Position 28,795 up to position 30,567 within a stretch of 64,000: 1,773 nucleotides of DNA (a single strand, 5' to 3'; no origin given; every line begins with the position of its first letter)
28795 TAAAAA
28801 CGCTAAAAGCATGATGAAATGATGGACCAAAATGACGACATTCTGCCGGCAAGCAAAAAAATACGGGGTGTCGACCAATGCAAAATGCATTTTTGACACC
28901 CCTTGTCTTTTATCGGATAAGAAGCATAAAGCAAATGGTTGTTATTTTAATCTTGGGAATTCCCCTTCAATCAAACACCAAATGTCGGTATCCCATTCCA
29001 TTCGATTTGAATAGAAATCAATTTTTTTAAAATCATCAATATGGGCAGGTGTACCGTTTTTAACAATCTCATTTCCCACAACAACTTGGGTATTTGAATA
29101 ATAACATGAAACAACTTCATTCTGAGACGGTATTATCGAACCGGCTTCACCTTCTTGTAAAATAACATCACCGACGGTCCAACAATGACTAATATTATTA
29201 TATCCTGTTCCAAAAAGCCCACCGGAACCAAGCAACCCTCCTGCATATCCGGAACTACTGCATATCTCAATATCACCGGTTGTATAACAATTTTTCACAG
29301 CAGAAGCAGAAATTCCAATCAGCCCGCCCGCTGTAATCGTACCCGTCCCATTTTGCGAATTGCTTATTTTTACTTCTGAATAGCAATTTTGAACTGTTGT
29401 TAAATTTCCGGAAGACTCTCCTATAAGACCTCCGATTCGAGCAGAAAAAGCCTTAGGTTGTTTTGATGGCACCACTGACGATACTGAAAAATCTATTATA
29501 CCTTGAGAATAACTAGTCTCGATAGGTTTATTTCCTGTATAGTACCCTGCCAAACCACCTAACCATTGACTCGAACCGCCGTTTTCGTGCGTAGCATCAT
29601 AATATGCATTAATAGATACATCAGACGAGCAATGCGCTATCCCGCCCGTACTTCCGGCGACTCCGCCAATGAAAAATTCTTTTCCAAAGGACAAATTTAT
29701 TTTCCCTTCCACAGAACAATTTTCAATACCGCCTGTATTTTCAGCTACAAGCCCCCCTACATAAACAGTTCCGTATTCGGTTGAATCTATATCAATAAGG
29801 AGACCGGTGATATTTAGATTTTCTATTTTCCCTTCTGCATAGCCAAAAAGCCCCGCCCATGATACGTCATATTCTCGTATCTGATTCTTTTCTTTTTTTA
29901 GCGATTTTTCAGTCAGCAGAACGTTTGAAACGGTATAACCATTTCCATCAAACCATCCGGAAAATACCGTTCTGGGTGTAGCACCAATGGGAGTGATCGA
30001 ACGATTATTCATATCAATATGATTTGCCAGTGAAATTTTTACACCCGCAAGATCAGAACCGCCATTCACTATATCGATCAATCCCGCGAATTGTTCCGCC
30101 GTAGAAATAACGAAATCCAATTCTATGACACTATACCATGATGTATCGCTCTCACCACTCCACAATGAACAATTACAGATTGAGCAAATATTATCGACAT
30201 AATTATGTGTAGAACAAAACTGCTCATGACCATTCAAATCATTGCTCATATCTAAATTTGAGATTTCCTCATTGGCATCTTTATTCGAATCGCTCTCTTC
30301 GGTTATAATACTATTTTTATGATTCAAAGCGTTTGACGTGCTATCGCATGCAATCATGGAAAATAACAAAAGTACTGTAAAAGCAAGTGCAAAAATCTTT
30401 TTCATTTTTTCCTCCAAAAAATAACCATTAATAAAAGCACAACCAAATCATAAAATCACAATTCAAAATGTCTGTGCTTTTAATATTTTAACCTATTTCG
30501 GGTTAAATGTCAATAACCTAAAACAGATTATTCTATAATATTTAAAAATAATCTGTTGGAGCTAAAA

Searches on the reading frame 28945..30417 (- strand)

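Call 104: search_protein_families(library=pfam, proteins=[window:28945-30417:-], max_evalue=0.0001)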
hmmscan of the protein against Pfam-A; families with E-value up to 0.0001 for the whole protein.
window:28945-30417:- (491 aa): 1 family
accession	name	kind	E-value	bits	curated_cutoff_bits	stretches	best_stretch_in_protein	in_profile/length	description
PF07581.17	Glug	-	1.3e-09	38.3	20.5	0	217-241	2-28/28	The GLUG motif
